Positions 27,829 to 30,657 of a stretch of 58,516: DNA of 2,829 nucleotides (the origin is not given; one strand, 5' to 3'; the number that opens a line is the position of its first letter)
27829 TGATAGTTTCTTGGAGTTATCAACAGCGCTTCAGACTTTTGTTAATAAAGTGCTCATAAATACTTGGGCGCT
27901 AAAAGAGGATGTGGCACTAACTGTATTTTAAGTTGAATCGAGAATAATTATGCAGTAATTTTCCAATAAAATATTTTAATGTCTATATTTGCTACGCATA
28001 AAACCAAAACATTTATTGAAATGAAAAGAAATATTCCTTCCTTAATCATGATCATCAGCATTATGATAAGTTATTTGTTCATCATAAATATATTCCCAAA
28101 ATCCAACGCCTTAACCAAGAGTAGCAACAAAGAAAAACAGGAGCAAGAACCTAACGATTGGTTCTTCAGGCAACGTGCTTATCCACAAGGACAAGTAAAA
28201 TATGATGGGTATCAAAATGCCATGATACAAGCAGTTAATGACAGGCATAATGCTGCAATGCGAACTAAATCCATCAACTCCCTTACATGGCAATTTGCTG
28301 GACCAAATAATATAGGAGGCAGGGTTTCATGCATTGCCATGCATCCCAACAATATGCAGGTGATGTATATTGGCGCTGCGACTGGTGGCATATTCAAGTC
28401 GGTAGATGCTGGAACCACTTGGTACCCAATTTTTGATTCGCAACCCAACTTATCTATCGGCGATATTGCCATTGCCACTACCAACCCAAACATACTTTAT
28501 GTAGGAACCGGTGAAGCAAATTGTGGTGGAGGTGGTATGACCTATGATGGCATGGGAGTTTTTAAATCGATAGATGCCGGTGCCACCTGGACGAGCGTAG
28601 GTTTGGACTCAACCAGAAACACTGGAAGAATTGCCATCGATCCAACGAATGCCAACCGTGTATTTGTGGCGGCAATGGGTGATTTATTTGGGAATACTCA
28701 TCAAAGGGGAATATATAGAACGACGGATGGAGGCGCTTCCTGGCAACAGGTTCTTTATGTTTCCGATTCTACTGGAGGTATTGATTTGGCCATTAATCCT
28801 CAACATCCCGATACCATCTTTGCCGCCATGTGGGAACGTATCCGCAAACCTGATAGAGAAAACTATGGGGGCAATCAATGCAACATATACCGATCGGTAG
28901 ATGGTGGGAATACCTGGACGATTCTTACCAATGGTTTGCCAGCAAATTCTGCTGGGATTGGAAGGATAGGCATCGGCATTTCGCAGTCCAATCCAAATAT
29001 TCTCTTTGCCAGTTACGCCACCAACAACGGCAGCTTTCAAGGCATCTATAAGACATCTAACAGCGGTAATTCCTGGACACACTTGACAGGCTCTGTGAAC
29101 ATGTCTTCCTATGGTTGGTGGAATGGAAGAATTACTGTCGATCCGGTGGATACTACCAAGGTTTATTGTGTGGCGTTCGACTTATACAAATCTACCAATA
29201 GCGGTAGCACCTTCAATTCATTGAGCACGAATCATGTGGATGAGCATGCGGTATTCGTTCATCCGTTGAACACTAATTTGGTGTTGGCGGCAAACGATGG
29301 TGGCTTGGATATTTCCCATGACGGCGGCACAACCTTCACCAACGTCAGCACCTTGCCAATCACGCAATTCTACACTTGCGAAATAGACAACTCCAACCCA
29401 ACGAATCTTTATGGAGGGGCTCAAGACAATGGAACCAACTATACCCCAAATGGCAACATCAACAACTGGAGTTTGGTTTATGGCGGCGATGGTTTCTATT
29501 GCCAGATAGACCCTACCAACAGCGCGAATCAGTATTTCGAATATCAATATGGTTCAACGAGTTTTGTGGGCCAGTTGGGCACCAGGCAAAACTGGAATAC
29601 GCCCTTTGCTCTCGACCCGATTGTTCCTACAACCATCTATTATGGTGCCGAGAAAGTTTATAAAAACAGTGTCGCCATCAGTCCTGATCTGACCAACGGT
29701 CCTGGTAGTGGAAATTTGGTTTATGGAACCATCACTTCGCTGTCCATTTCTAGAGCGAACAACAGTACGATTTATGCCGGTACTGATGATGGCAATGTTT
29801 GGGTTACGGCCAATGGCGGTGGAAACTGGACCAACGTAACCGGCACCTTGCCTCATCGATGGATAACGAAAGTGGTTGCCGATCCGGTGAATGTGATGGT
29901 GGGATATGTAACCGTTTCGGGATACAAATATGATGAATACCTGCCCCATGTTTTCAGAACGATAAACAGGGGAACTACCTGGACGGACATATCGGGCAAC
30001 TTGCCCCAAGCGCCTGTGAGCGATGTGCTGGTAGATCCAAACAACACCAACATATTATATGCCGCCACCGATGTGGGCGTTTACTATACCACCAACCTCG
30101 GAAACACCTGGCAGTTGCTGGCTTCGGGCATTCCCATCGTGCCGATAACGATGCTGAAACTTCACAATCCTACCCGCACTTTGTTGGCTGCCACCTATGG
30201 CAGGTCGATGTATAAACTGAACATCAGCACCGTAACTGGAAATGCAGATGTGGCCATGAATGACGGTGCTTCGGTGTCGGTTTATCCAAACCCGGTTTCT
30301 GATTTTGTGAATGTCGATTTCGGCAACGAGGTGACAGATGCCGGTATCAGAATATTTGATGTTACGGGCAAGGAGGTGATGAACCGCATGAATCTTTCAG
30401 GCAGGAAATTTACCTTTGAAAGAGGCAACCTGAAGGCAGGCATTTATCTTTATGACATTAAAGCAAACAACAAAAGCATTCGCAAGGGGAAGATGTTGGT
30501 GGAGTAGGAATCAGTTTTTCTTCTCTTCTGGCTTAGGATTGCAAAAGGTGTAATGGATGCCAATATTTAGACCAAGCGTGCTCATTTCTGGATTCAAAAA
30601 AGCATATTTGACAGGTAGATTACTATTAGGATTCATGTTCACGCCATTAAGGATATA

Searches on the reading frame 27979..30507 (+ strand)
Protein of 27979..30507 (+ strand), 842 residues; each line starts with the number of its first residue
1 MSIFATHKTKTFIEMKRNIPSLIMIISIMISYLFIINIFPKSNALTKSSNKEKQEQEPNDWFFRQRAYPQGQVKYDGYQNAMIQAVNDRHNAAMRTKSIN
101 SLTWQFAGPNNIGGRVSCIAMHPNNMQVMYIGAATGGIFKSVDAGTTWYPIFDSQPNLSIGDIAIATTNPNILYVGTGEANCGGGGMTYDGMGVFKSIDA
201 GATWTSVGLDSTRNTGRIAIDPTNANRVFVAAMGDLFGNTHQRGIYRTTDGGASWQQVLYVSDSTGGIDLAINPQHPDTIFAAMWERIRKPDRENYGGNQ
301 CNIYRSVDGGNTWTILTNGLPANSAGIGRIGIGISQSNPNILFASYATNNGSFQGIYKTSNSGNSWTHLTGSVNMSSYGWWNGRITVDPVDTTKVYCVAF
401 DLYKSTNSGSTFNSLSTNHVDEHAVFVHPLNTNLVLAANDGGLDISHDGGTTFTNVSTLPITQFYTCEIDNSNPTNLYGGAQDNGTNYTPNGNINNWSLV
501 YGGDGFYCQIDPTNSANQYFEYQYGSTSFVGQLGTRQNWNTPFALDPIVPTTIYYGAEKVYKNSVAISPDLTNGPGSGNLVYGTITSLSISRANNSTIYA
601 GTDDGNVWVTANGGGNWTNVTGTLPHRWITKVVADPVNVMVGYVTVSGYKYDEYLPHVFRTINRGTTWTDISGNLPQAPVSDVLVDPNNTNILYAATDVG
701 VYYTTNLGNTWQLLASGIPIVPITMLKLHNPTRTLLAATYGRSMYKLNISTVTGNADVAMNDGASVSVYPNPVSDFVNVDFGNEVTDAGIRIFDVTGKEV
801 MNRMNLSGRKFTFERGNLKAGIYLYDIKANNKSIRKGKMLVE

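Call 74: search_protein_families(library=pfam, proteins=[window:27979-30507:+], max_evalue=0.0001)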
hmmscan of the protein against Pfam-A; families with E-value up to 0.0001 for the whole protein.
window:27979-30507:+ (842 aa): 3 families
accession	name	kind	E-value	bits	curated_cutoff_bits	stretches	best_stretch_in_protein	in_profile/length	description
PF15902.12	Sortilin-Vps10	-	9e-29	101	33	2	194-319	3-115/446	Sortilin, neurotensin receptor 3,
PF18962.6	Por_Secre_tail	-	2.1e-12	47.6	27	1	768-836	1-72/75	Secretion system C-terminal sorting domain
PF10647.15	Gmad1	-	7e-05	23.2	20.5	0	592-623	212-242/251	Lipoprotein LpqB beta-propeller domain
